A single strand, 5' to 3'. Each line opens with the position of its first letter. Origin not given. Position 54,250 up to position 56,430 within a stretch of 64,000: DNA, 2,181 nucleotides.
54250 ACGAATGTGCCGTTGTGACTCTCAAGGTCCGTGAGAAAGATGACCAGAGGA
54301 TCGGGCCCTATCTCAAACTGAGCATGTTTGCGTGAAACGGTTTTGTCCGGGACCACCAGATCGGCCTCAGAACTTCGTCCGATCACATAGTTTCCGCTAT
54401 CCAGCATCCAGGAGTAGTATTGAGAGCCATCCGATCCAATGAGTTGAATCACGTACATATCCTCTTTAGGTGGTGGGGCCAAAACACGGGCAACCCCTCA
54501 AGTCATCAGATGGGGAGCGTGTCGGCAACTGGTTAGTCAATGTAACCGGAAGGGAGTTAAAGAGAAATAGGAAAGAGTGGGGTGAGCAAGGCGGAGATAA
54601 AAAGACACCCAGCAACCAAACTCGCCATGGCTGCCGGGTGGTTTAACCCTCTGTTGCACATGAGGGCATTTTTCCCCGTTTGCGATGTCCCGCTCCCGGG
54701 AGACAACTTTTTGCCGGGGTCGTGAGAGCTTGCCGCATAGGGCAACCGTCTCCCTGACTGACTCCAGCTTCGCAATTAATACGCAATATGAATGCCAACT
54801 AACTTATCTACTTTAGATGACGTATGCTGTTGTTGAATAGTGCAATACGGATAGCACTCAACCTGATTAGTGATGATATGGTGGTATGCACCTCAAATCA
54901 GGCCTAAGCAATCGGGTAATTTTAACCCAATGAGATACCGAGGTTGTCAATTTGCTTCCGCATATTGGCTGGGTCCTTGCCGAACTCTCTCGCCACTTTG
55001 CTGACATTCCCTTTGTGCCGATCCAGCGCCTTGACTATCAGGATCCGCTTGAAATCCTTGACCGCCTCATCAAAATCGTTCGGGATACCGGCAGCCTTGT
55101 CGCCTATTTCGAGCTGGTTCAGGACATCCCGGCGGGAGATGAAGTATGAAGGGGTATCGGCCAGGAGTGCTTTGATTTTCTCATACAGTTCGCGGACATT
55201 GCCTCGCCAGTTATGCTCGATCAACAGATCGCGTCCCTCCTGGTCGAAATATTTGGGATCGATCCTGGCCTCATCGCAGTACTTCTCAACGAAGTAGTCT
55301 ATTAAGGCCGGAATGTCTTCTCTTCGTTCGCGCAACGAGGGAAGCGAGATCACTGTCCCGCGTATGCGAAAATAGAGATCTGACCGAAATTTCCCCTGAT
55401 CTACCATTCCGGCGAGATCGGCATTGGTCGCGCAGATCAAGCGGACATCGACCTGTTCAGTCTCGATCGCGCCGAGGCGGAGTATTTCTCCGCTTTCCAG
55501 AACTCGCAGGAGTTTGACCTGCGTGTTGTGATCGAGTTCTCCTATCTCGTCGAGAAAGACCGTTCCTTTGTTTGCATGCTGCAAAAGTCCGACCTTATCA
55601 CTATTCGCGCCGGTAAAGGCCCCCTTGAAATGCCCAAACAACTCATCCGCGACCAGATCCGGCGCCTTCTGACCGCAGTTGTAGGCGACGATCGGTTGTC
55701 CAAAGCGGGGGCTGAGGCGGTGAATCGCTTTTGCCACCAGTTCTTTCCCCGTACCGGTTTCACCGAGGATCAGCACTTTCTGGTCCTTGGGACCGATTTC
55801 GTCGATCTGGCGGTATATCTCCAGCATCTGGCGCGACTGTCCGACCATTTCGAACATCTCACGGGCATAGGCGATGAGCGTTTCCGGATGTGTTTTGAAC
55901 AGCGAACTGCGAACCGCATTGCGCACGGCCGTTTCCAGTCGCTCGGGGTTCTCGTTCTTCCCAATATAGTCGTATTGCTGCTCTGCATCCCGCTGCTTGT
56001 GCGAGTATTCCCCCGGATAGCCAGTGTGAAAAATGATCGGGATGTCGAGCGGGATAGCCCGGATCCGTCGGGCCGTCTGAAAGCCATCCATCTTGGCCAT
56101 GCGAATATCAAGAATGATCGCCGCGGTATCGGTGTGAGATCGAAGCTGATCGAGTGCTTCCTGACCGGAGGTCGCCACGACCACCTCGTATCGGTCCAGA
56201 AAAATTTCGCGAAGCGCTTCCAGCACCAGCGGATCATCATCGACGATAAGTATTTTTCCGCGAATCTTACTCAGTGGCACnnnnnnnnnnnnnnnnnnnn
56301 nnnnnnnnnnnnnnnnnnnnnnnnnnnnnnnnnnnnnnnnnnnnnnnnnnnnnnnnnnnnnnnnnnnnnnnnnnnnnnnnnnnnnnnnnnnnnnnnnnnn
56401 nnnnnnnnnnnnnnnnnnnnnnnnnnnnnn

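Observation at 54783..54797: Near-consensus sigma-54 promoter immediately downstream of the activator gene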

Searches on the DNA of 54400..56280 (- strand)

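Call 6: search_rna_families(source=window, start=54400, end=54950, threshold=evalue, max_evalue=10, show_alignments=3)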
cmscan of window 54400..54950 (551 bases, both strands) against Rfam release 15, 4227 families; matches with E-value up to 10: 1.
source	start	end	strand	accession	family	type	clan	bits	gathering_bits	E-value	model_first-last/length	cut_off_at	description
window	54593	54649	-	RF00651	mir-221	Gene; miRNA;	-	21.6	46.6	0.02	1-84/84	no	mir-221 microRNA precursor family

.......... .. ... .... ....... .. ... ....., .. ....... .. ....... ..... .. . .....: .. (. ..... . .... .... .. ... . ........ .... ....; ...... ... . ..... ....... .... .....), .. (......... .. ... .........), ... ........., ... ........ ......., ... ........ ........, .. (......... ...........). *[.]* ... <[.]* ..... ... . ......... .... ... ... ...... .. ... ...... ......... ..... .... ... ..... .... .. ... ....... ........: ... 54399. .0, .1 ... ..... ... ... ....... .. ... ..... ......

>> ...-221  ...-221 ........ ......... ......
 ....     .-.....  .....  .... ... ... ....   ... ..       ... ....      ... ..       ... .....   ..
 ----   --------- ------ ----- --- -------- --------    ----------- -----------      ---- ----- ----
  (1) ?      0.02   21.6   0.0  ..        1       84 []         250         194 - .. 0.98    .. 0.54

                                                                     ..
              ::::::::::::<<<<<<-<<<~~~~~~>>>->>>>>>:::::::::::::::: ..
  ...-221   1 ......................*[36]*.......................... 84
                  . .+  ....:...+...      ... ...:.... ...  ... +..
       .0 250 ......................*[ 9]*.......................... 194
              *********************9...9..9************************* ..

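Call 54: search_rna_families(sources=[L001, L003, L006, L007, L008, L108, L109, L111, L011, L012, L095, L099], threshold=gathering)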
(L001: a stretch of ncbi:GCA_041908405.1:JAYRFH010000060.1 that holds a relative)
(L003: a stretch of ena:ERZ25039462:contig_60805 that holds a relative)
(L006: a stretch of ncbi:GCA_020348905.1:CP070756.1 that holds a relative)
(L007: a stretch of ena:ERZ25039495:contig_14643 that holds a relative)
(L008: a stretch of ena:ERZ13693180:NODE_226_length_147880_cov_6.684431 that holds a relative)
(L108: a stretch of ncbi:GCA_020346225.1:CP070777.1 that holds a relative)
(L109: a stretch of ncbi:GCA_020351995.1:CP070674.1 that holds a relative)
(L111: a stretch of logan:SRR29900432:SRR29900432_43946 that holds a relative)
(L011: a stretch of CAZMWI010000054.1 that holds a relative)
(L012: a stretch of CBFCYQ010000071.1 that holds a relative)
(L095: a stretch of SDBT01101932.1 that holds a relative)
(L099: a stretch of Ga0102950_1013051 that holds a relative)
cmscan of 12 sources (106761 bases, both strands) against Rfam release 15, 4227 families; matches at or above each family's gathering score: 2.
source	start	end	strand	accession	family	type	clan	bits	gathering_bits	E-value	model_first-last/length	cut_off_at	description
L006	929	1023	-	RF00059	TPP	Cis-reg; riboswitch;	-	75.7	54.3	6.7e-13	1-105/105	no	TPP riboswitch aptamer (THI element)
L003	13049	13122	-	RF00005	tRNA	Gene; tRNA;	CL00001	65.2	29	1.1e-11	1-71/71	no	tRNA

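Call 59: build_rna_model(alignment_id=A5)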
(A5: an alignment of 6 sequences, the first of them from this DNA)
Model R1 built from alignment A5 (6 sequences, 111 columns); structure: RNAalifold consensus.
model positions 106; base pairs 26; branch points 2; effective number of sequences 1.1; information 0.591 bits per position. Calibrated on 0.2 Mb of random sequence (short: E-values are rough).
structure used (alignment columns):
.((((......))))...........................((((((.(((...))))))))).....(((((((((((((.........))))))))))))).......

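Call 60: search_with_rna_model(model_id=R1, sources=[window, L006, L007, L008, L108, L109, L111, L011, L012, L091, L092, L095, L099, L107, L110, L010, L013, L001, L003, L004, L005, L112, L014, L015, L016, L017, L018, L020, L022, L025, L026, L028, L029, L030, L037, L047, L062, L078], max_evalue=10)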
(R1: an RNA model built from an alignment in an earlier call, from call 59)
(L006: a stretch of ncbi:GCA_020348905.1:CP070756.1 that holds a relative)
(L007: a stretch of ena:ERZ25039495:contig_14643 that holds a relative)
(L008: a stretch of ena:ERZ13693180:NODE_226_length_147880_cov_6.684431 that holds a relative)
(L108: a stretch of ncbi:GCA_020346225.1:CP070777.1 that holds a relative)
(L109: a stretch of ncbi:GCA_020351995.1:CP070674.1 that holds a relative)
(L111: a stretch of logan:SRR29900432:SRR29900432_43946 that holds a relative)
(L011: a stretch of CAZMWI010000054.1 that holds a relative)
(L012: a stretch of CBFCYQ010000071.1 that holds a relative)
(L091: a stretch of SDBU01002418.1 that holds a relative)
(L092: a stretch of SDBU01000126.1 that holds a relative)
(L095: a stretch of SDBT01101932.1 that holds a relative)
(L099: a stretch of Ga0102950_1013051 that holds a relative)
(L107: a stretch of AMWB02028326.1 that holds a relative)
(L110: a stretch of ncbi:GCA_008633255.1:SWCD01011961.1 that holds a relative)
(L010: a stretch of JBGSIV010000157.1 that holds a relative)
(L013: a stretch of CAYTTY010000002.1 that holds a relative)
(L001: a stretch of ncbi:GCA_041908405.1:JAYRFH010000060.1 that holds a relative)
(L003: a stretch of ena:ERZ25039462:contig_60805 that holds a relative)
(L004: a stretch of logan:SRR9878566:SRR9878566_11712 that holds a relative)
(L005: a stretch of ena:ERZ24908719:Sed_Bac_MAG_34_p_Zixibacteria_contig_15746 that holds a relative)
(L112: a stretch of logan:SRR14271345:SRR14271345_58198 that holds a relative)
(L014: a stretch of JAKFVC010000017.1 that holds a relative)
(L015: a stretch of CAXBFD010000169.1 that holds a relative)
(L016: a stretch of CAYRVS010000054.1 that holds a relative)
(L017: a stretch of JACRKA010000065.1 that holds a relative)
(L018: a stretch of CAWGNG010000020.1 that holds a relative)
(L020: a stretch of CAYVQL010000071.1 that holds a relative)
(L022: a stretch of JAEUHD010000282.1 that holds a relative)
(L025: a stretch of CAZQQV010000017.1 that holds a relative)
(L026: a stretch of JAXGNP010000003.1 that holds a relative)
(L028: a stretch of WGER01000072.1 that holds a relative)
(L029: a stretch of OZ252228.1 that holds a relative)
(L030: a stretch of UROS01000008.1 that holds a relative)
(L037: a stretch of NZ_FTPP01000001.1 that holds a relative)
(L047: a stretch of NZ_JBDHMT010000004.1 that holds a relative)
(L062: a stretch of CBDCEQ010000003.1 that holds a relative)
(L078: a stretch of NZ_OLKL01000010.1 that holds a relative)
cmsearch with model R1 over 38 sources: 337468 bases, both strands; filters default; matches with E-value up to 10: 12.
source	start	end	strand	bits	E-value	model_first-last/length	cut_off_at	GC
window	54599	54702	-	123.2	2.6e-30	1-106/106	no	0.57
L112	2489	2592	+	122.7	3.4e-30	1-106/106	no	0.55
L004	2584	2687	+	120.5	1.3e-29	1-106/106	no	0.54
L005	1595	1700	+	116.5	1.6e-28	1-106/106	no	0.49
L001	7582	7691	+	114.5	5.5e-28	1-106/106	no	0.57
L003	7583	7689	+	111.6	3.2e-27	1-106/106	no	0.53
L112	2544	2648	-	14.9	0.25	1-106/106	no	0.5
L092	3588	3676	-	14.8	0.27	1-106/106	no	0.54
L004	2639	2752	-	11.5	2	1-106/106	no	0.51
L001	7643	7756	-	11.4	2.1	1-106/106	no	0.49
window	54543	54647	+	11.1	2.6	1-106/106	no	0.5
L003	7641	7716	-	10.4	4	1-106/106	no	0.58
